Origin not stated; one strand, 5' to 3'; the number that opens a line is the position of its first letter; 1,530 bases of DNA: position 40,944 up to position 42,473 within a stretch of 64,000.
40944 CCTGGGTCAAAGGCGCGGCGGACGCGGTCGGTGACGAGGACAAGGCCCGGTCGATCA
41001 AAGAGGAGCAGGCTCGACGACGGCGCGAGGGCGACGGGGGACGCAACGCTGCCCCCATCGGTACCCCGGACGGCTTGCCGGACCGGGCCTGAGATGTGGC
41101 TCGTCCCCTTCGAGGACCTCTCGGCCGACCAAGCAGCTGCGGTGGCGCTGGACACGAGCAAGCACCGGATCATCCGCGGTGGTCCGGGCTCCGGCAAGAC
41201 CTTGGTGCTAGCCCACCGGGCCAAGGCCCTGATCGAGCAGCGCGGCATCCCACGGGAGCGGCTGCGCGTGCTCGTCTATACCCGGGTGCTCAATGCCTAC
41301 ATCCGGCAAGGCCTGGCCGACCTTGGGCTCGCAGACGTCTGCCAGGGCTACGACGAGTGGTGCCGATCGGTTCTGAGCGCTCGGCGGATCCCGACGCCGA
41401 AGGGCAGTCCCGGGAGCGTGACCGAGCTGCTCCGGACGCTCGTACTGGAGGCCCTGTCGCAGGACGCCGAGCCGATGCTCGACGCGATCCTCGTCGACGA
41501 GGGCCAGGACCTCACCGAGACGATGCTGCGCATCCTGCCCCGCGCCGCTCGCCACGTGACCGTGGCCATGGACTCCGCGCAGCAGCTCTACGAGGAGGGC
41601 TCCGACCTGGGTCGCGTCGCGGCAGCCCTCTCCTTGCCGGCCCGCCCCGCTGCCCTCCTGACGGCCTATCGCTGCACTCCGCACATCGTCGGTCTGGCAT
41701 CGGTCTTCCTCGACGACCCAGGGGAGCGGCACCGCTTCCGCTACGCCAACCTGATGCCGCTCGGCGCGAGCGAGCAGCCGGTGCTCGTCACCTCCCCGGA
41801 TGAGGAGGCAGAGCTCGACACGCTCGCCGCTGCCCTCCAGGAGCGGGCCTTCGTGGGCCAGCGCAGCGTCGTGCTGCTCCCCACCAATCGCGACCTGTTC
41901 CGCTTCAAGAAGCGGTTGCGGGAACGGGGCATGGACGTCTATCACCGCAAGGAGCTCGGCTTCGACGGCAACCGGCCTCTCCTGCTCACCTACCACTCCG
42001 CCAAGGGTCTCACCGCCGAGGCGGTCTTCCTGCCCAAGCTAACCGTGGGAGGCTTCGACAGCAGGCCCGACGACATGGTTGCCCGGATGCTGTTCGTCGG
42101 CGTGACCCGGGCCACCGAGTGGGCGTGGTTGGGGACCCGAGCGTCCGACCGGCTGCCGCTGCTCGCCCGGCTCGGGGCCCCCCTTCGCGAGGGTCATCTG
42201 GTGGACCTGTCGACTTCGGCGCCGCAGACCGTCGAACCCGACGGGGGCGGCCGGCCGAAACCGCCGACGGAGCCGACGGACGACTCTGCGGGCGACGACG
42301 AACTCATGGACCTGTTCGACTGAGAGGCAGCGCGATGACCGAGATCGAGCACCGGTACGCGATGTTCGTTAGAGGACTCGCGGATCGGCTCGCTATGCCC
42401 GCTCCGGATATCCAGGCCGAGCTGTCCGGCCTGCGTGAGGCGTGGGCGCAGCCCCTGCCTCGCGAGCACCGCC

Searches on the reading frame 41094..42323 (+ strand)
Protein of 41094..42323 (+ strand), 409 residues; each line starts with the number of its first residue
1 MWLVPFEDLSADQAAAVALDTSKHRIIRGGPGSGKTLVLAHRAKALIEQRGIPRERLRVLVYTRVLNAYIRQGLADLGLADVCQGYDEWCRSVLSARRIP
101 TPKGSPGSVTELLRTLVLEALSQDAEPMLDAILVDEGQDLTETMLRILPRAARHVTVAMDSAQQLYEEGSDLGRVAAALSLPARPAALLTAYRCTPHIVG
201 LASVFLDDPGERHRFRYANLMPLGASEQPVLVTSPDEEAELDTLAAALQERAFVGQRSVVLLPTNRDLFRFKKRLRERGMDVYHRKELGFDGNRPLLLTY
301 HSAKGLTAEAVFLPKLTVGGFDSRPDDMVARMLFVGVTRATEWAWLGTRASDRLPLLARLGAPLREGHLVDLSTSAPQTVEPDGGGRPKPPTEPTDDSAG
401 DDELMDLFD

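Call 27: search_protein_families(library=ncbifam, proteins=[window:41094-42323:+], max_evalue=0.01)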
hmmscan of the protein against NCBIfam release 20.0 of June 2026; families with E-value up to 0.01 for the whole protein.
window:41094-42323:+ (409 aa): 10 families
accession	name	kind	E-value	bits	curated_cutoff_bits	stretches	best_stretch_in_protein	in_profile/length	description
TIGR01075.1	uvrD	equivalog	4.7e-08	31.8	1144.45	1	7-73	3-68/715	DNA helicase II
TIGR01073.1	pcrA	equivalog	2.3e-07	29.6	911.2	0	8-63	4-58/725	DNA helicase PcrA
NF008743.0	PRK11773.1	equivalog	3.6e-07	28.9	965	1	7-66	8-66/720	DNA helicase II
NF041254.1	motor_HelR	exception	4.2e-06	25.3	750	1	9-81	188-262/706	RNA polymerase recycling motor ATPase HelR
NF041465.1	HelD_MYCSM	equivalog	1.4e-05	23.4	1051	1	10-82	177-251/719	RNA polymerase recycling motor HelD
NF041258.1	motor_HelR_2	exception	2.1e-05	22.9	1100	1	10-82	172-246/713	RNA polymerase recycling motor ATPase HelR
TIGR01074.1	rep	equivalog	0.00013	20.3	951.45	0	9-64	2-56/668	DNA helicase Rep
NF008127.0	PRK10875.1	equivalog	0.00082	18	671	1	14-59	164-208/619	exodeoxyribonuclease V subunit alpha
NF008276.0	PRK11054.1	equivalog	0.00088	17.9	543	1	9-64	197-251/684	DNA helicase IV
NF053713.1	helicas_STM2767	equivalog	0.0076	14.7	550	0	122-169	311-359/665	STM2767 family DEAD/DEAH box helicase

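Call 57: find_homologous_proteins(query=window:41094-42323:+, max_evalue=0.00001)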
Query window:41094-42323:+ (409 aa): 388 proteins with E <= 0.00001 among 8000 candidates; the best 120 are listed.
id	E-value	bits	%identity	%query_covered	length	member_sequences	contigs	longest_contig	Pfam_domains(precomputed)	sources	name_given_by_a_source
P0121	1.1e-267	905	100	100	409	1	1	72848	PF13538.13,PF13361.13,PF13245.13,PF00580.28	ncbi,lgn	-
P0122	9.7e-164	563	64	100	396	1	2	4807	PF13538.13,PF13361.13,PF13245.13,PF00580.28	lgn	-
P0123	1.7e-129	450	57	99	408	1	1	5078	PF13538.13,PF13245.13,PF00580.28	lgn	-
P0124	1.5e-118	414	57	86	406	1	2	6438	PF13538.13,PF13245.13,PF13191.13,PF00580.28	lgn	-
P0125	2.8e-102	361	50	91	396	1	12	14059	PF13538.13,PF13604.13,PF13361.13,PF13245.13,PF13401.13,PF13191.13,PF00580.28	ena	-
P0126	1.7e-100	355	49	91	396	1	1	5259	PF13538.13,PF13361.13,PF13245.13,PF00580.28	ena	-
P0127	4.9e-98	347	48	100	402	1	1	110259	PF13538.13,PF13361.13,PF13245.13,PF00580.28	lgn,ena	-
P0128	8.2e-96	339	48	91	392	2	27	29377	PF13538.13,PF13361.13,PF13245.13,PF00580.28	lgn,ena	-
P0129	3.1e-95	337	48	88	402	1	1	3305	PF13538.13,PF01443.25,PF13361.13,PF13245.13,PF00580.28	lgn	-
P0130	4.5e-95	337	46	100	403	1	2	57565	PF13538.13,PF13361.13,PF13245.13,PF00580.28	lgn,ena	-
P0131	6.1e-95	336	47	97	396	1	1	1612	PF13538.13,PF13361.13,PF13245.13,PF00580.28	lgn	-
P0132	1.0e-94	336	48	85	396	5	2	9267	PF13538.13,PF01443.25,PF13361.13,PF13245.13,PF00580.28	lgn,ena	-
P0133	5.4e-92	327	45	99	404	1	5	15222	PF13538.13,PF13361.13,PF13245.13,PF00580.28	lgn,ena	-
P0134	7.8e-92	326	42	72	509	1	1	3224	PF13538.13,PF13361.13,PF13245.13,PF00580.28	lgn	-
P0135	1.1e-91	326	47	91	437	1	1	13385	PF13538.13,PF01443.25,PF13361.13,PF13245.13,PF00580.28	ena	-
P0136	5.9e-91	323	48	67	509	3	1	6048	PF13538.13,PF13361.13,PF13245.13,PF00580.28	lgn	-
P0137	1.9e-89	318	45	100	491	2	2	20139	PF13538.13,PF21196.4,PF13245.13,PF00580.28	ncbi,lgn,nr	ncbi:MAG: hypothetical protein EOL91_01425 [Actinobacteria bacterium]|nr:hypothetical protein [Actin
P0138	5.0e-89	317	44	80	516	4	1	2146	PF13538.13,PF13361.13,PF13245.13,PF00580.28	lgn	-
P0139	5.2e-89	317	46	70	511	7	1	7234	PF13538.13,PF13361.13,PF13245.13,PF00580.28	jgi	-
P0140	8.8e-88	313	48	85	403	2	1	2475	PF13538.13,PF13361.13,PF13245.13,PF00580.28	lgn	-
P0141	6.6e-87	310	47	91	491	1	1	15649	PF13538.13,PF21196.4,PF13245.13,PF00580.28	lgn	-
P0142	1.0e-86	309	43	100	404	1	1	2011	PF13538.13,PF13361.13,PF13245.13,PF13401.13,PF00580.28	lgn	-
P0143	1.1e-86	309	44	70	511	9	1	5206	PF13538.13,PF01443.25,PF13361.13,PF13245.13,PF00580.28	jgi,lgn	-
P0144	2.5e-86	308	39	80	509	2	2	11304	PF13538.13,PF13245.13,PF00580.28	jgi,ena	-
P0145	3.9e-85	304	41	100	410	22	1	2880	PF13538.13,PF01443.25,PF13361.13,PF13245.13,PF00580.28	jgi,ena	jgi:superfamily I DNA/RNA helicase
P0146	6.5e-85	303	45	92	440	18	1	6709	PF13538.13,PF13361.13,PF13245.13,PF00580.28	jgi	jgi:superfamily I DNA/RNA helicase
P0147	7.5e-85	303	44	88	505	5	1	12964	PF13538.13,PF01443.25,PF13361.13,PF13245.13,PF00580.28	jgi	-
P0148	1.1e-84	303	44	88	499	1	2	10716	PF13538.13,PF01443.25,PF13361.13,PF13245.13,PF00580.28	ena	-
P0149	1.1e-84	303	45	88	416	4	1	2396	PF13538.13,PF13361.13,PF13245.13,PF00580.28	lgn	-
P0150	1.2e-84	303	45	88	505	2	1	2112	PF13538.13,PF13361.13,PF13245.13,PF00580.28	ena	-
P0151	7.1e-84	300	46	96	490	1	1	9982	PF21196.4,PF13245.13,PF00580.28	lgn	-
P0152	9.5e-84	300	44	88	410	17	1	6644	PF13538.13,PF13361.13,PF13245.13,PF00580.28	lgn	-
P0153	1.5e-83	299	46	87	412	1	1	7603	PF13538.13,PF13361.13,PF13245.13,PF00580.28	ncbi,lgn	-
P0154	1.5e-83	299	43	92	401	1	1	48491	PF13538.13,PF13604.13,PF13361.13,PF13245.13,PF13191.13,PF00580.28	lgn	-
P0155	3.6e-83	298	44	91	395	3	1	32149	PF13538.13,PF01443.25,PF13361.13,PF13245.13,PF00580.28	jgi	jgi:superfamily I DNA/RNA helicase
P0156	3.8e-83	298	42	96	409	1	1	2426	PF13538.13,PF13361.13,PF13245.13,PF00580.28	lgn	-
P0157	4.3e-83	297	45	67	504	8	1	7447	PF13538.13,PF13361.13,PF13245.13,PF00580.28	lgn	-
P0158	4.5e-83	297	41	100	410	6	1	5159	PF13538.13,PF13361.13,PF13245.13,PF00580.28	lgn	-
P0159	3.2e-82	295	45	86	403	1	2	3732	PF13538.13,PF13361.13,PF13245.13,PF00580.28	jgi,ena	jgi:superfamily I DNA/RNA helicase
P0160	1.2e-81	293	42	96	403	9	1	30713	PF13538.13,PF13361.13,PF13245.13,PF00580.28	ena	-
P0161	1.5e-81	292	42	90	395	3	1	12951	PF13538.13,PF01443.25,PF13361.13,PF13245.13,PF00580.28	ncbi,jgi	jgi:superfamily I DNA/RNA helicase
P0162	2.9e-79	285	42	85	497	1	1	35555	PF13538.13,PF13361.13,PF13245.13,PF00580.28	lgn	-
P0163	1.8e-78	282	40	88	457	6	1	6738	PF13538.13,PF01443.25,PF13361.13,PF13245.13,PF00580.28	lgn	-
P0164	3.2e-78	281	41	90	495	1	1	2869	PF13538.13,PF13361.13,PF13245.13,PF13401.13,PF00580.28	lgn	-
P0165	4.0e-78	281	42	94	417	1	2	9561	PF13538.13,PF13361.13,PF13245.13,PF00580.28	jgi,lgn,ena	jgi:superfamily I DNA/RNA helicase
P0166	4.8e-78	281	45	90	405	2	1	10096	PF13538.13,PF13604.13,PF13361.13,PF13245.13,PF13401.13,PF13191.13,PF00580.28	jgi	jgi:superfamily I DNA/RNA helicase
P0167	1.8e-77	279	39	100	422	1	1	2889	PF13538.13,PF13361.13,PF13245.13,PF00580.28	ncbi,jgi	-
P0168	6.0e-77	277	45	87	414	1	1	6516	PF13538.13,PF01443.25,PF13361.13,PF13245.13,PF13191.13,PF00580.28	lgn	-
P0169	8.1e-77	277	40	100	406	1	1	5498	PF13538.13,PF13361.13,PF13245.13,PF00580.28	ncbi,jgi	jgi:superfamily I DNA/RNA helicase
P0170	2.3e-76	275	43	88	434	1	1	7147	PF13538.13,PF01443.25,PF13361.13,PF13245.13,PF00580.28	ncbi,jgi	jgi:superfamily I DNA/RNA helicase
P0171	5.7e-76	274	42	88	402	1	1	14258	PF13538.13,PF01443.25,PF13361.13,PF13245.13,PF00580.28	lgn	-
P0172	2.0e-74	269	39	97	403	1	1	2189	PF13538.13,PF01443.25,PF13361.13,PF13245.13,PF00580.28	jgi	jgi:superfamily I DNA/RNA helicase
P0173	1.3e-73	266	42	88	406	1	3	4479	PF13538.13,PF01443.25,PF13361.13,PF13245.13,PF00580.28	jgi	-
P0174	4.2e-73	265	41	87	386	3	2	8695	PF13538.13,PF01443.25,PF13361.13,PF13245.13,PF13191.13,PF00580.28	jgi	jgi:superfamily I DNA/RNA helicase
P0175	4.9e-73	264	41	94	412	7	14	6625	PF13538.13,PF01443.25,PF13361.13,PF13245.13,PF13401.13,PF00580.28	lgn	-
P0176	1.0e-72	263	39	97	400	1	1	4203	PF13538.13,PF01443.25,PF13361.13,PF13245.13,PF00580.28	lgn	-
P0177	2.2e-72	262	40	85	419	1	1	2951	PF01443.25,PF13361.13,PF13245.13,PF00580.28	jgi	jgi:superfamily I DNA/RNA helicase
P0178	4.2e-72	261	43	88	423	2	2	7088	PF13538.13,PF01443.25,PF13361.13,PF13245.13,PF00580.28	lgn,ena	-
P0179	4.3e-72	261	40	90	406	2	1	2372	PF13538.13,PF01443.25,PF13245.13,PF13401.13,PF00580.28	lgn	-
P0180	7.9e-72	260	37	100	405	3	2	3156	PF13538.13,PF01443.25,PF13361.13,PF13245.13,PF00580.28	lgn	-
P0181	1.3e-71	260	41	89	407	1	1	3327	PF13538.13,PF01443.25,PF13361.13,PF13245.13,PF00580.28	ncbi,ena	ncbi:MAG: UvrD-helicase domain-containing protein [Planctomycetota bacterium]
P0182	1.8e-71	259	40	88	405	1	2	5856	PF13538.13,PF01443.25,PF13361.13,PF13245.13,PF00580.28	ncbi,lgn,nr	ncbi:MAG: AAA family ATPase [Anaerolineales bacterium]|nr:AAA family ATPase [Anaerolineales bacteriu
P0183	1.8e-71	259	39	99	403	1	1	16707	PF13538.13,PF01443.25,PF13361.13,PF13245.13,PF00580.28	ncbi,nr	ncbi:MAG: hypothetical protein KatS3mg015_3125 [Fimbriimonadales bacterium]|nr:MAG: hypothetical pro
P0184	2.6e-71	259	38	99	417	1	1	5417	PF13538.13,PF01443.25,PF13361.13,PF13245.13,PF00580.28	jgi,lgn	jgi:superfamily I DNA/RNA helicase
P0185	3.3e-71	258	41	88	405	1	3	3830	PF13538.13,PF01443.25,PF13361.13,PF00580.28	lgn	-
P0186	4.4e-71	258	36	90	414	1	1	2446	PF13538.13,PF13361.13,PF13245.13,PF00580.28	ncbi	-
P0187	7.6e-71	257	40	99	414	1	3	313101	PF13538.13,PF01443.25,PF13361.13,PF13245.13,PF00580.28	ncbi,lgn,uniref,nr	ncbi:MAG: UvrD-helicase domain-containing protein [Thermaurantiacus sp.]|uniref:UvrD-helicase domain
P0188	1.1e-70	257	39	91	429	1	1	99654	PF13538.13,PF01443.25,PF13361.13,PF13245.13,PF00580.28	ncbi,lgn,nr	ncbi:UvrD-helicase domain-containing protein [bacterium]|nr:UvrD-helicase domain-containing protein 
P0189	4.6e-70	255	39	90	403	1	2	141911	PF13538.13,PF01443.25,PF13361.13,PF13245.13,PF00580.28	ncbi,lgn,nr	ncbi:MAG: 3'-5' exonuclease [Chloroflexota bacterium]|nr:AAA family ATPase [Dehalococcoidia bacteriu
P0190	5.6e-70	254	38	97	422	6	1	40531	PF13538.13,PF13361.13,PF13245.13,PF00580.28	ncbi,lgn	-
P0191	1.2e-69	253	38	89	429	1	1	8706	PF13538.13,PF01443.25,PF13361.13,PF13245.13,PF00580.28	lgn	-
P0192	1.9e-69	252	40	88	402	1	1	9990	PF13538.13,PF01443.25,PF13361.13,PF13245.13,PF00580.28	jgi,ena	-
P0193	2.9e-69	252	40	90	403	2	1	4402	PF13538.13,PF01443.25,PF13361.13,PF00580.28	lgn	-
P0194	3.4e-69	252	40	95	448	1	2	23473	PF13538.13,PF01396.25,PF01443.25,PF13361.13,PF13245.13,PF00580.28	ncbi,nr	ncbi:MAG: AAA family ATPase [Gemmataceae bacterium]|nr:AAA family ATPase [Gemmataceae bacterium]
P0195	4.1e-69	251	40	88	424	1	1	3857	PF13538.13,PF01443.25,PF13361.13,PF13245.13,PF00580.28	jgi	jgi:superfamily I DNA/RNA helicase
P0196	5.0e-69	251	39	85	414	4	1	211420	PF13538.13,PF01443.25,PF13361.13,PF13245.13,PF00580.28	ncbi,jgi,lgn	ncbi:MAG TPA: 3'-5' exonuclease [Vicinamibacterales bacterium]|jgi:superfamily I DNA/RNA helicase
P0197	6.2e-69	251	38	88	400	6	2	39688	PF13538.13,PF01443.25,PF13361.13,PF13245.13,PF00580.28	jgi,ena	-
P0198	8.4e-69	250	38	98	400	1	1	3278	PF13538.13,PF01443.25,PF13361.13,PF13245.13,PF00580.28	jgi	jgi:superfamily I DNA/RNA helicase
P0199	1.0e-68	250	37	98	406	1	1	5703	PF13538.13,PF01443.25,PF13361.13,PF13245.13,PF00580.28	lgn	-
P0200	5.7e-68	248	38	95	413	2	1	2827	PF13538.13,PF01443.25,PF13361.13,PF13245.13,PF00580.28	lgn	-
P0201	7.7e-68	247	39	95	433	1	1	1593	PF13538.13,PF01443.25,PF13245.13,PF00580.28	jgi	jgi:superfamily I DNA/RNA helicase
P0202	1.1e-67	247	36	97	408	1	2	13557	PF13538.13,PF01443.25,PF13361.13,PF13245.13,PF00580.28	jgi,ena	-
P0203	1.2e-67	247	40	86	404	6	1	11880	PF13538.13,PF01443.25,PF13361.13,PF13245.13,PF00580.28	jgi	jgi:superfamily I DNA/RNA helicase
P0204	1.4e-67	246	36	100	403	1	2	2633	PF13538.13,PF01443.25,PF13361.13,PF13245.13,PF00580.28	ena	-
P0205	1.8e-67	246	37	100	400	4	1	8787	PF13538.13,PF01443.25,PF13361.13,PF13245.13,PF00580.28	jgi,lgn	jgi:superfamily I DNA/RNA helicase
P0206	2.2e-67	246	38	99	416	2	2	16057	PF13538.13,PF13361.13,PF13245.13,PF00580.28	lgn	-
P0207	3.3e-67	245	40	90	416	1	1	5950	PF13538.13,PF01443.25,PF13361.13,PF13245.13,PF00580.28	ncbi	-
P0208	4.9e-67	245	36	94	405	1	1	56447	PF13538.13,PF01443.25,PF13361.13,PF00580.28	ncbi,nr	ncbi:MAG: AAA family ATPase [Methylacidiphilales bacterium]|nr:AAA family ATPase [Candidatus Methyla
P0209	5.8e-67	244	39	95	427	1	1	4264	PF13538.13,PF01443.25,PF13361.13,PF13245.13,PF13191.13,PF00580.28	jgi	jgi:superfamily I DNA/RNA helicase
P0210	6.0e-67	244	40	85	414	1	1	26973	PF13538.13,PF01443.25,PF13361.13,PF13245.13,PF13401.13,PF00580.28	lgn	-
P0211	6.1e-67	244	37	100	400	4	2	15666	PF13538.13,PF01443.25,PF13361.13,PF13245.13,PF00580.28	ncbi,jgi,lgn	-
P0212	6.3e-67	244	38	96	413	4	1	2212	PF13538.13,PF01443.25,PF13361.13,PF13245.13,PF00580.28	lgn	-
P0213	8.0e-67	244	39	85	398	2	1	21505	PF13538.13,PF01443.25,PF13361.13,PF13245.13,PF00580.28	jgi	jgi:superfamily I DNA/RNA helicase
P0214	1.2e-66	243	36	100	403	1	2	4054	PF13538.13,PF01443.25,PF13361.13,PF13245.13,PF00580.28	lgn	-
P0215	1.5e-66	243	38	88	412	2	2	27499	PF13538.13,PF01443.25,PF13361.13,PF13245.13,PF00580.28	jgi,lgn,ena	-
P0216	1.9e-66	243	38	90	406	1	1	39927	PF13538.13,PF01443.25,PF13361.13,PF13245.13,PF13401.13,PF00580.28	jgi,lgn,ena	-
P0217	2.1e-66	242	38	87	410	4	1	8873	PF13538.13,PF01443.25,PF13361.13,PF13245.13,PF00580.28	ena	-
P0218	2.2e-66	242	39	88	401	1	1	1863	PF13538.13,PF01443.25,PF13361.13,PF13245.13,PF00580.28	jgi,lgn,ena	-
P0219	2.3e-66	242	39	85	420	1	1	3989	PF13538.13,PF01443.25,PF13361.13,PF13245.13,PF00580.28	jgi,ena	-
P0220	2.3e-66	242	36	100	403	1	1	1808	PF13538.13,PF01443.25,PF13361.13,PF13245.13,PF00580.28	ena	-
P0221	2.4e-66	242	37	94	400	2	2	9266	PF13538.13,PF01443.25,PF13361.13,PF13245.13,PF00580.28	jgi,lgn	jgi:superfamily I DNA/RNA helicase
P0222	3.2e-66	242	37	99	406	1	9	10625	PF13538.13,PF01443.25,PF13361.13,PF13245.13,PF00580.28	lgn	-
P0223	3.4e-66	242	40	88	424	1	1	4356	PF13538.13,PF01443.25,PF13361.13,PF13245.13,PF00580.28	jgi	jgi:superfamily I DNA/RNA helicase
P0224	3.6e-66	242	36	92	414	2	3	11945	PF13538.13,PF01443.25,PF13361.13,PF13245.13,PF00580.28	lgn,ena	-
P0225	4.4e-66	241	41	88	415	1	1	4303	PF13538.13,PF01443.25,PF13361.13,PF13245.13,PF00580.28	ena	-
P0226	5.7e-66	241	36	100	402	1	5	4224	PF13538.13,PF01443.25,PF13361.13,PF13245.13,PF00580.28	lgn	-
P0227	6.8e-66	241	38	90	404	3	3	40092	PF13538.13,PF01443.25,PF13361.13,PF13245.13,PF13401.13,PF00580.28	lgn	-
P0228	8.7e-66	240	38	100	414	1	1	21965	PF13538.13,PF01443.25,PF13361.13,PF13245.13,PF00580.28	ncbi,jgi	jgi:superfamily I DNA/RNA helicase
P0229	1.1e-65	240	41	86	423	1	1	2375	PF13538.13,PF13361.13,PF13245.13,PF00580.28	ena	-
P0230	1.5e-65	240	39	97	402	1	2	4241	PF13538.13,PF01443.25,PF13361.13,PF13245.13,PF13401.13,PF00580.28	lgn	-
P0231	1.6e-65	240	38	90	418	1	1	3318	PF13538.13,PF01443.25,PF13361.13,PF13245.13,PF00580.28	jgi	jgi:superfamily I DNA/RNA helicase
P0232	1.6e-65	240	38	94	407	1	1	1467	PF13538.13,PF01443.25,PF13361.13,PF13245.13,PF00580.28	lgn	-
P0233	2.0e-65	239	39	88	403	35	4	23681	PF13538.13,PF01443.25,PF13361.13,PF13245.13,PF00580.28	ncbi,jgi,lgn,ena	jgi:superfamily I DNA/RNA helicase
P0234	2.4e-65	239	37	91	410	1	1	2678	PF13538.13,PF01443.25,PF13361.13,PF13245.13,PF00580.28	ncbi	ncbi:MAG: UvrD-helicase domain-containing protein [Vicinamibacterales bacterium]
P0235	2.8e-65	239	36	97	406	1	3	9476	PF13538.13,PF01443.25,PF13361.13,PF13245.13,PF00580.28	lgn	-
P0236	3.0e-65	239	39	92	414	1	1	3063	PF13538.13,PF01443.25,PF13361.13,PF13245.13,PF00580.28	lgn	-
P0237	3.3e-65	239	38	87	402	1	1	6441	PF13538.13,PF01443.25,PF13361.13,PF13245.13,PF00580.28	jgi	jgi:superfamily I DNA/RNA helicase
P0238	3.6e-65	238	36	95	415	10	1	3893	PF13538.13,PF01443.25,PF13361.13,PF13245.13,PF00580.28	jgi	jgi:superfamily I DNA/RNA helicase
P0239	5.3e-65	238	39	93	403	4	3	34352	PF13538.13,PF01443.25,PF13361.13,PF13245.13,PF00580.28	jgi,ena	jgi:superfamily I DNA/RNA helicase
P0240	6.6e-65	238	38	95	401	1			PF13538.13,PF01443.25,PF13361.13,PF13245.13,PF00580.28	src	-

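Call 58: find_encoding_contigs(protein=P0127, flank=8000, max_places=2)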
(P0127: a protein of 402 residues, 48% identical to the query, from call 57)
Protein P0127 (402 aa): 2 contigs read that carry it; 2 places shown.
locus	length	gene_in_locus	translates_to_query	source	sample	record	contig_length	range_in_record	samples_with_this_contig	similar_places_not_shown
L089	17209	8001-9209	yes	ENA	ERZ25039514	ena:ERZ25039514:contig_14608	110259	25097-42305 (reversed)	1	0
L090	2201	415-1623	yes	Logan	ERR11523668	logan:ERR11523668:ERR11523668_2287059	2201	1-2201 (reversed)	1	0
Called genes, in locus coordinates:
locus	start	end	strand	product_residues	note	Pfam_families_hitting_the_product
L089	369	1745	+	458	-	-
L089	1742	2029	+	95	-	-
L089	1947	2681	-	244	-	-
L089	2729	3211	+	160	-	-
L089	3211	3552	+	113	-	-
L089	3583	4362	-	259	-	-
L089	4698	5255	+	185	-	PF13361:UvrD_C, PF13538:UvrD_C_2 (faint)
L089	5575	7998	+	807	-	PF00012:HSP70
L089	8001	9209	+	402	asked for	PF00580:UvrD-helicase, PF13245:AAA_19, PF13361:UvrD_C (faint), PF13538:UvrD_C_2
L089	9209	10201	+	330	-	-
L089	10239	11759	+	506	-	PF00004:AAA, PF01078:Mg_chelatase (faint), PF05496:RuvB_N (faint), PF07728:AAA_5 (faint), PF13191:AAA_16 (faint), PF17866:AAA_lid_6, PF00004:AAA, PF17866:AAA_lid_6, +6 more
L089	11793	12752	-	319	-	PF12705:PDDEXK_1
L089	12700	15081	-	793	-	PF00580:UvrD-helicase, PF13361:UvrD_C (weak)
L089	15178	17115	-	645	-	PF12705:PDDEXK_1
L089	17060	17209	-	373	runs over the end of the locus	-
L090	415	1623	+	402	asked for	PF00580:UvrD-helicase, PF13245:AAA_19, PF13361:UvrD_C (faint), PF13538:UvrD_C_2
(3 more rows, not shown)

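Call 59: find_encoding_contigs(protein=P0130, flank=8000, max_places=2)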
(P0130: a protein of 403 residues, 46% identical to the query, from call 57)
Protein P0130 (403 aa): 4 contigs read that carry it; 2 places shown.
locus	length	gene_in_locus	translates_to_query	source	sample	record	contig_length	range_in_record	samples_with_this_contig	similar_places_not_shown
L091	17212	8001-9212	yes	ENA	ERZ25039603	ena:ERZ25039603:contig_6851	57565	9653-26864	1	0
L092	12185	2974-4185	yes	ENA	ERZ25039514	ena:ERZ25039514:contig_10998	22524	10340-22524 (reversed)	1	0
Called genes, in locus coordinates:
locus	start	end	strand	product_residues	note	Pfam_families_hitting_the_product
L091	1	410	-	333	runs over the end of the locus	PF00665:rve, PF13683:rve_3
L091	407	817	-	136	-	-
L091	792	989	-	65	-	-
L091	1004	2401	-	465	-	-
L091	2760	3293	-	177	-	PF03235:GmrSD_N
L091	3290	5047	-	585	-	PF03235:GmrSD_N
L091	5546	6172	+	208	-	PF00012:HSP70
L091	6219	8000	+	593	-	PF00012:HSP70, PF00515:TPR_1 (faint), PF07719:TPR_2 (faint), PF13181:TPR_8 (faint), PF13424:TPR_12 (weak)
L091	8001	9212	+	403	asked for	PF00580:UvrD-helicase (weak), PF13245:AAA_19 (weak), PF13361:UvrD_C (faint), PF13538:UvrD_C_2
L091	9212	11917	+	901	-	PF13191:AAA_16 (faint), PF05496:RuvB_N (faint), PF13604:AAA_30 (faint), PF00004:AAA, PF00005:ABC_tran (faint), PF17866:AAA_lid_6, PF00004:AAA, PF17866:AAA_lid_6, +10 more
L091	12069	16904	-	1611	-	PF00270:DEAD, PF27116:YjiV_N, PF00271:Helicase_C, PF09369:MZB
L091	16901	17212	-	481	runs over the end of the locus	-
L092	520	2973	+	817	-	PF06723:MreB_Mbl (faint), PF00012:HSP70, PF00515:TPR_1 (faint), PF07719:TPR_2 (faint), PF13181:TPR_8 (faint), PF13424:TPR_12 (weak)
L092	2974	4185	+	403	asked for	PF00580:UvrD-helicase (weak), PF13245:AAA_19 (weak), PF13361:UvrD_C (faint), PF13538:UvrD_C_2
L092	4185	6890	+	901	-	PF13191:AAA_16 (faint), PF05496:RuvB_N (faint), PF13604:AAA_30 (faint), PF00004:AAA, PF00005:ABC_tran (faint), PF17866:AAA_lid_6, PF00004:AAA, PF17866:AAA_lid_6, +10 more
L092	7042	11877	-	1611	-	PF00270:DEAD, PF27116:YjiV_N, PF00271:Helicase_C, PF09369:MZB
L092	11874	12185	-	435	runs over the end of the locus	-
